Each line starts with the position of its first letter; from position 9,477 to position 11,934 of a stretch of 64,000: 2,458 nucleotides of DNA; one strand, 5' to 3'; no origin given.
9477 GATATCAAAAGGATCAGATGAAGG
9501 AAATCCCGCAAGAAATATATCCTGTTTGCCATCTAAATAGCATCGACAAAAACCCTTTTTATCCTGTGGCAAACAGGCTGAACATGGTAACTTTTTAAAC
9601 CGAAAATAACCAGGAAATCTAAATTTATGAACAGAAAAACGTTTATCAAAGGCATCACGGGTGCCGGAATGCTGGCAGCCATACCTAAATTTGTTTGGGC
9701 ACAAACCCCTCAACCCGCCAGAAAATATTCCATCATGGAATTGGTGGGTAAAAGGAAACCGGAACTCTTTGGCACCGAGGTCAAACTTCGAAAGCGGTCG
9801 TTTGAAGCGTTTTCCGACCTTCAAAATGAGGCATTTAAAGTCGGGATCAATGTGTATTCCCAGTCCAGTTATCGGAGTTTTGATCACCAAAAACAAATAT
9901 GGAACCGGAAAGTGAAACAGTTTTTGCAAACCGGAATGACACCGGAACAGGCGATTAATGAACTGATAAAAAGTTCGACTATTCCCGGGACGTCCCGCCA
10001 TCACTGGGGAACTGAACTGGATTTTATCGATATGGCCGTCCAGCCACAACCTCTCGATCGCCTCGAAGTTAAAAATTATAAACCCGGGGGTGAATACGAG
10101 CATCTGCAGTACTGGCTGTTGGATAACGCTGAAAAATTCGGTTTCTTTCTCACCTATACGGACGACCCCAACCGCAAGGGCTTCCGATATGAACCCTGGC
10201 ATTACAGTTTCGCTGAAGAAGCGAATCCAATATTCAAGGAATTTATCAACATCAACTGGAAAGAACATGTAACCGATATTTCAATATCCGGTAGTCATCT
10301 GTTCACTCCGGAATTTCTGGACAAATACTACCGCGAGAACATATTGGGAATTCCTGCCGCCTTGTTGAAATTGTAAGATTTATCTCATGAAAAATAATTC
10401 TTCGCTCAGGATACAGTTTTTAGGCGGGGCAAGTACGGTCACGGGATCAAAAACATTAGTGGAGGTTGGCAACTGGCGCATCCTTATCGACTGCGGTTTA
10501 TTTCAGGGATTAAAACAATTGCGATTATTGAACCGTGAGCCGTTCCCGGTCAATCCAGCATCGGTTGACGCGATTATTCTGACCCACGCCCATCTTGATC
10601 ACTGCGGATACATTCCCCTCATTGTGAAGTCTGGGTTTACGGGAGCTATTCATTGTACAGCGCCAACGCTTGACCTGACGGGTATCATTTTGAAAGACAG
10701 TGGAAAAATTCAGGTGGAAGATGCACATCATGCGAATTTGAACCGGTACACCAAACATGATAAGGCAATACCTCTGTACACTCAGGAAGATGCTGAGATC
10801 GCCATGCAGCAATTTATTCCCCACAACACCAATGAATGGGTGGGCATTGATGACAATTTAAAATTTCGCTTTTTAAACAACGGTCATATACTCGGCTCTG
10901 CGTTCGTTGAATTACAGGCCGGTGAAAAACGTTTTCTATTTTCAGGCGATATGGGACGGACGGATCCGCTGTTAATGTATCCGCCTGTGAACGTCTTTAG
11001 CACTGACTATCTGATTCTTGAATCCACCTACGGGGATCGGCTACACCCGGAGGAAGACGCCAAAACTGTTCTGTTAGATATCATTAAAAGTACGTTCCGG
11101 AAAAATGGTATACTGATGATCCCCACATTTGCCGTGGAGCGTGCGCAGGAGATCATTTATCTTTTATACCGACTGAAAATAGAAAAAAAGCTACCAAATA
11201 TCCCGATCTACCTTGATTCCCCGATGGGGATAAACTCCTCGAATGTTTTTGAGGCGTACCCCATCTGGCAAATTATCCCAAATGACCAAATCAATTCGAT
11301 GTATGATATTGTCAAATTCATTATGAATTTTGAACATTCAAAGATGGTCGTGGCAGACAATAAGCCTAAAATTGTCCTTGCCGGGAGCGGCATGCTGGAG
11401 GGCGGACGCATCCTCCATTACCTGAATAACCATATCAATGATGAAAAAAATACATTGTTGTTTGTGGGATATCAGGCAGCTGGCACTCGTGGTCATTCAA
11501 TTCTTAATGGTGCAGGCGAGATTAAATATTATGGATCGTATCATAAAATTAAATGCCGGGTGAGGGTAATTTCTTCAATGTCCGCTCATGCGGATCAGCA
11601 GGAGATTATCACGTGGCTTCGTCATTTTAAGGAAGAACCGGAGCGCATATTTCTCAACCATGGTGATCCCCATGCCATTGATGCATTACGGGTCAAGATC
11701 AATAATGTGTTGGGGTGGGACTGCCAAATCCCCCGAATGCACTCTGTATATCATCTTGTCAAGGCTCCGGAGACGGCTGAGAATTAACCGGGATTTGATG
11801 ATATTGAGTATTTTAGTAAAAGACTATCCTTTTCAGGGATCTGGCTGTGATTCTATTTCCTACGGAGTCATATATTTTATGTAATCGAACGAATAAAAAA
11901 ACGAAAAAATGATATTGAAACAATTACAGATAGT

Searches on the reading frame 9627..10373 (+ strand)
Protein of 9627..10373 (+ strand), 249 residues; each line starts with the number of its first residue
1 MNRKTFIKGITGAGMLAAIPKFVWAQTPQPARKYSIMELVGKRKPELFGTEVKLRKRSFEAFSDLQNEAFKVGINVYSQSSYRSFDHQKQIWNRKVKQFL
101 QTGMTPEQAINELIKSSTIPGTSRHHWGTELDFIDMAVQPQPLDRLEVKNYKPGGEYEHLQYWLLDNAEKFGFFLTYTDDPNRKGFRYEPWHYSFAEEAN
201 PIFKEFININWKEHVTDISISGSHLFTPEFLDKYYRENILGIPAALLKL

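Call 60: search_protein_families(library=pfam, proteins=[window:9627-10373:+], max_evalue=0.001)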
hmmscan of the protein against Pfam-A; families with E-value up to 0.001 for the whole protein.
window:9627-10373:+ (249 aa): 1 family
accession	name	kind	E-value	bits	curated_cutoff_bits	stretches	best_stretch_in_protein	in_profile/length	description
PF02557.22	VanY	-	5.7e-31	107.5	25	1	53-196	3-130/132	D-alanyl-D-alanine carboxypeptidase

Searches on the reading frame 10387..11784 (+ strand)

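Call 60: search_protein_families(library=pfam, proteins=[window:10387-11784:+], max_evalue=0.001)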
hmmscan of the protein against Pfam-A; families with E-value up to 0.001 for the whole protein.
window:10387-11784:+ (466 aa): 5 families
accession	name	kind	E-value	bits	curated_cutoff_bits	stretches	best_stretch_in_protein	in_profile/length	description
PF10996.14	Beta-Casp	-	7.6e-32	110.8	27.7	1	253-372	1-120/120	Beta-Casp domain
PF07521.17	RMMBL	-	5.2e-18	65.2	21.6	1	386-449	2-63/63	Zn-dependent metallo-hydrolase RNA specificity domain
PF00753.33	Lactamase_B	-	2.5e-14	54.1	22.7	1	23-200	9-161/196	Metallo-beta-lactamase superfamily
PF12706.13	Lactamase_B_2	-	1.7e-11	44.5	27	1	31-208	2-164/200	Beta-lactamase superfamily domain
PF16661.11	Lactamase_B_6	-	7.9e-07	29.1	27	1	24-185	1-158/193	Metallo-beta-lactamase superfamily domain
